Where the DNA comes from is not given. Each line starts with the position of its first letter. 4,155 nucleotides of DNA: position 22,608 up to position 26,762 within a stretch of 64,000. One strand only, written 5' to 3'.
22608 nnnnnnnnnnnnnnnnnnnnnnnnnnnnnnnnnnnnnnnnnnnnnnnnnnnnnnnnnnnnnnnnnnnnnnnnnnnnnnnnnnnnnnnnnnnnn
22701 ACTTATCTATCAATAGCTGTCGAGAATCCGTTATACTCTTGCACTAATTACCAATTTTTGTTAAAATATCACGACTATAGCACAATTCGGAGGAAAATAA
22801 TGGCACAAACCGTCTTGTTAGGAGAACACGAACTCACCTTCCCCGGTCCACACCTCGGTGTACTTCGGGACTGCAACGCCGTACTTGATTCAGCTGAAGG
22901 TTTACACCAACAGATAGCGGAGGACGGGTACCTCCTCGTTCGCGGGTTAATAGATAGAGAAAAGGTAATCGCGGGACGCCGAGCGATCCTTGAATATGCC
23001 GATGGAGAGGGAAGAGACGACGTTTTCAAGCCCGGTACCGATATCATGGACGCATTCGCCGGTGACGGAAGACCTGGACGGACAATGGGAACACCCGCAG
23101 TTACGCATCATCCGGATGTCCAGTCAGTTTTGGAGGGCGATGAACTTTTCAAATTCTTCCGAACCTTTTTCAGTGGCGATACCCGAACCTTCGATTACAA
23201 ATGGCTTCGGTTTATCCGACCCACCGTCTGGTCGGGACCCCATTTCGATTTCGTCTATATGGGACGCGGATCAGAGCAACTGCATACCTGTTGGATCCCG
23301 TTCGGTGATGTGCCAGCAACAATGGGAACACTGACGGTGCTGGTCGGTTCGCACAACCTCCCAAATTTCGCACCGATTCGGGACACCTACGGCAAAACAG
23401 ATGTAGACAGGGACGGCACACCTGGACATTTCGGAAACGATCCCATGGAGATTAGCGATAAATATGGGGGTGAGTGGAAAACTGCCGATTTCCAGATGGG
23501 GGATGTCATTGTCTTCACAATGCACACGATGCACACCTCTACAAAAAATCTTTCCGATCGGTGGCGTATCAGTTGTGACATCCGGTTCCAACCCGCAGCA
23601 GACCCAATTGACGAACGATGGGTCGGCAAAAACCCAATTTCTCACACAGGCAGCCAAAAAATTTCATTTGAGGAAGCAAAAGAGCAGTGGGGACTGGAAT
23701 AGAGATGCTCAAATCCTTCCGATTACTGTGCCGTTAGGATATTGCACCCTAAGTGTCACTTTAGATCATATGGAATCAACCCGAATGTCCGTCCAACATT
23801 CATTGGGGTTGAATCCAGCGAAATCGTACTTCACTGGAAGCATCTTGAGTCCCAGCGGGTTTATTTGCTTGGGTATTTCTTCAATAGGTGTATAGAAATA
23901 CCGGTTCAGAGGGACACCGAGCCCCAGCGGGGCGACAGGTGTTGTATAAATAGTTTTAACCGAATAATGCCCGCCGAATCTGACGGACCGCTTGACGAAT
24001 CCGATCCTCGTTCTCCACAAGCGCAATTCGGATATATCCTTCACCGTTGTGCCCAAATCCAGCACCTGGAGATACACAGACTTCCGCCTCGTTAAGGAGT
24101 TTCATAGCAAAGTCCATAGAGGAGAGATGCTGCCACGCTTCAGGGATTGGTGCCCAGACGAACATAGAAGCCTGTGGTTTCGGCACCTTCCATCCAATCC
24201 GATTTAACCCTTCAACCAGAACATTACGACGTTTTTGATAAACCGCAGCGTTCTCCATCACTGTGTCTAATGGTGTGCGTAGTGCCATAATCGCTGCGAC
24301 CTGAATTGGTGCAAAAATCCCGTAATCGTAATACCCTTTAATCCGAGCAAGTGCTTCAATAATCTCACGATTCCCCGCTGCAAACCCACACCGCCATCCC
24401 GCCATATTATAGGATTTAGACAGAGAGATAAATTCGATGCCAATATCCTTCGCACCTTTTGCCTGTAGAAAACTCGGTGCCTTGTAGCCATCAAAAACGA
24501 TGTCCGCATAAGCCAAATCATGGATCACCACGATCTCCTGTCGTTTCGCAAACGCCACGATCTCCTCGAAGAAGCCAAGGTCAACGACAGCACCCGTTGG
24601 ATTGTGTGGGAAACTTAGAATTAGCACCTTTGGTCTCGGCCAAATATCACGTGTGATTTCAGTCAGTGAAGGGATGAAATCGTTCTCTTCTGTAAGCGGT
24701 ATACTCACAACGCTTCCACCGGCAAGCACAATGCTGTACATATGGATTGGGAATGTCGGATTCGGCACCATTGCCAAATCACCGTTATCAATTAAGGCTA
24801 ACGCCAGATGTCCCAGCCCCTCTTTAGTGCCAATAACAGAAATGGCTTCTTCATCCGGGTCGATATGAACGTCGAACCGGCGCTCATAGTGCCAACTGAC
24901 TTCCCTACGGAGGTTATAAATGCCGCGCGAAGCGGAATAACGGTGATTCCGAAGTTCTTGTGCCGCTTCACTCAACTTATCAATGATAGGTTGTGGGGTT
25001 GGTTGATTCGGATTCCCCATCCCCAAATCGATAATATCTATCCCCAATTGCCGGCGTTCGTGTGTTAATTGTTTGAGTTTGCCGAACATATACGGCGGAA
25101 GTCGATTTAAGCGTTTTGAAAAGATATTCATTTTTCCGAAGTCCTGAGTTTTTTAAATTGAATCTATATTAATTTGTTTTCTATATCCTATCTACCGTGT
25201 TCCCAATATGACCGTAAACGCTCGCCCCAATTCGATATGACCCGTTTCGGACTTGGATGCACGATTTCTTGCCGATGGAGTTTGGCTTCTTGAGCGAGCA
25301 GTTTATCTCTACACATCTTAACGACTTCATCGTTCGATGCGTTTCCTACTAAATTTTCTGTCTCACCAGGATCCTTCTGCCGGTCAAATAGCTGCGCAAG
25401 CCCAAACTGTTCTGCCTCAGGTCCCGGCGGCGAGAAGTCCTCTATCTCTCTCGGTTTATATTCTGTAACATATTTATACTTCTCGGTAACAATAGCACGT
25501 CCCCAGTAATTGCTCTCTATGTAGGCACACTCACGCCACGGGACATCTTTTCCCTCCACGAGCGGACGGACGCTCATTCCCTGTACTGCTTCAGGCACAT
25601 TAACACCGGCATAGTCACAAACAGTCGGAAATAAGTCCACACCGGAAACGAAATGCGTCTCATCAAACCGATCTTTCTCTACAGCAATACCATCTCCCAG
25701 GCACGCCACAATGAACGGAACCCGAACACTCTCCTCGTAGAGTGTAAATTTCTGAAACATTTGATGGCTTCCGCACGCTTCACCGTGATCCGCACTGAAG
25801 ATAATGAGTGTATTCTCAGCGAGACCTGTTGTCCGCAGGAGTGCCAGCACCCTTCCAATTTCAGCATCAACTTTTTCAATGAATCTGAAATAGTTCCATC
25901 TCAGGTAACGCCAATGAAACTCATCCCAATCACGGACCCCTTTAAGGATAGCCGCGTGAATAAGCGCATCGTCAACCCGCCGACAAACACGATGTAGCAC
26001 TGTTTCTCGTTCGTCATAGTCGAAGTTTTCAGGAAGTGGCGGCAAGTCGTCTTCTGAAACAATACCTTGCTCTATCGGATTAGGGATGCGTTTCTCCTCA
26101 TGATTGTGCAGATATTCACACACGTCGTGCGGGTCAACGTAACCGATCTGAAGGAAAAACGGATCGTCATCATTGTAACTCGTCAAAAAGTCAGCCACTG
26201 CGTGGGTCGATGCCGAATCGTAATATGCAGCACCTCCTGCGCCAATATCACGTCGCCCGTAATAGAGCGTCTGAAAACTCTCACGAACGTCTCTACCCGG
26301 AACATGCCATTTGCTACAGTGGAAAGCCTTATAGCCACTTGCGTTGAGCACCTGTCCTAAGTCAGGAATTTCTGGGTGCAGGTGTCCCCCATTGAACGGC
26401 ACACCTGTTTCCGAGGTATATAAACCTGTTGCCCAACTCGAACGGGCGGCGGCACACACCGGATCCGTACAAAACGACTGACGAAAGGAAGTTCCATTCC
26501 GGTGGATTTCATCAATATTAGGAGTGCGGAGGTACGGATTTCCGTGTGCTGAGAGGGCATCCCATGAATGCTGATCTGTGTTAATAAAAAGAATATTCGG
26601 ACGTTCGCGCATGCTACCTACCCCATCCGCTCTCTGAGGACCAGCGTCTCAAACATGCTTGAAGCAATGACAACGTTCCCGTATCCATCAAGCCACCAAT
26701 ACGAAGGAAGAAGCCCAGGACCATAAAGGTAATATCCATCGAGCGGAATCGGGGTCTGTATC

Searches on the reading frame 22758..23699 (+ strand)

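Call 39: search_protein_families(library=pfam, proteins=[window:22758-23699:+], max_evalue=0.00001)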
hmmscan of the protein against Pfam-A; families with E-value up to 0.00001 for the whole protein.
window:22758-23699:+ (314 aa): 1 family
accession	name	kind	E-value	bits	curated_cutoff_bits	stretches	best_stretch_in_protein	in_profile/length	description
PF05721.19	PhyH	-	1e-12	49.2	22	1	55-271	3-212/213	Phytanoyl-CoA dioxygenase (PhyH)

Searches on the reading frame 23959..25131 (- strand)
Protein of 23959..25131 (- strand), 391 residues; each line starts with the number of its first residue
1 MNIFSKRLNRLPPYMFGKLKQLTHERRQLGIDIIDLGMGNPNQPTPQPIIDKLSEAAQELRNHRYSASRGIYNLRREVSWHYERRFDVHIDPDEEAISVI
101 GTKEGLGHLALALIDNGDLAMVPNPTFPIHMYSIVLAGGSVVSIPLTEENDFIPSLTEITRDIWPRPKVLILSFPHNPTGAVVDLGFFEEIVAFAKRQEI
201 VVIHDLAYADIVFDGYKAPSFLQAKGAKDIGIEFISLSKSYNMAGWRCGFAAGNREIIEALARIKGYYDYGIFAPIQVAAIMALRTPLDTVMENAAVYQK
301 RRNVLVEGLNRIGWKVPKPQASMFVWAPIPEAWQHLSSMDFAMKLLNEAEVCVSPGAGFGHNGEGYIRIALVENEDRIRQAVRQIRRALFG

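Call 39: search_protein_families(library=pfam, proteins=[window:23959-25131:-], max_evalue=0.00001)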
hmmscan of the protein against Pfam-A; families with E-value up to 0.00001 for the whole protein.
window:23959-25131:- (391 aa): 1 family
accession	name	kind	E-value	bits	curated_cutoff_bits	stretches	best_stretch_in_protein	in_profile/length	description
PF00155.27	Aminotran_1_2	-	1.2e-60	206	19.7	1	32-385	2-361/361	Aminotransferase class I and II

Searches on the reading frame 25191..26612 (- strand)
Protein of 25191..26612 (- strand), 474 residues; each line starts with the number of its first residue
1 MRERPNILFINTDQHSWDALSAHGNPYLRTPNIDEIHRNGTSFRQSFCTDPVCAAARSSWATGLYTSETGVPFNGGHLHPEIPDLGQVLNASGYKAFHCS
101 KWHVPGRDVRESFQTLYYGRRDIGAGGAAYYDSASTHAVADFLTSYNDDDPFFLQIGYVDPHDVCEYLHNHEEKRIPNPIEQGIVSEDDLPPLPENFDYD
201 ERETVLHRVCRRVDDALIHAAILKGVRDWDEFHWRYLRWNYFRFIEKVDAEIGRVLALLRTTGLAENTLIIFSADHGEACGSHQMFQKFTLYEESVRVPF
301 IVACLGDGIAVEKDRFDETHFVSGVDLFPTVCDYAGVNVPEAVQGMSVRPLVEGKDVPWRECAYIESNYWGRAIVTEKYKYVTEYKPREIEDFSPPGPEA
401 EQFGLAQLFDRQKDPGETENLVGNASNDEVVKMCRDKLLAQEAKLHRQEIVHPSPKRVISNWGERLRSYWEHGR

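Call 39: search_protein_families(library=pfam, proteins=[window:25191-26612:-], max_evalue=0.00001)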
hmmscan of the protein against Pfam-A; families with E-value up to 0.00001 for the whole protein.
window:25191-26612:- (474 aa): 3 families
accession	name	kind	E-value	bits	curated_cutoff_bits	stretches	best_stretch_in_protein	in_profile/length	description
PF00884.28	Sulfatase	-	7.3e-39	134.3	25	1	5-337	1-301/301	Sulfatase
PF16347.10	SGSH_C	-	6.7e-20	72.2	29.3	1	281-442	1-152/154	N-sulphoglucosamine sulphohydrolase, C-terminal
PF01663.27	Phosphodiest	-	9.5e-11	42.3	23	0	243-279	186-222/342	Type I phosphodiesterase / nucleotide pyrophosphatase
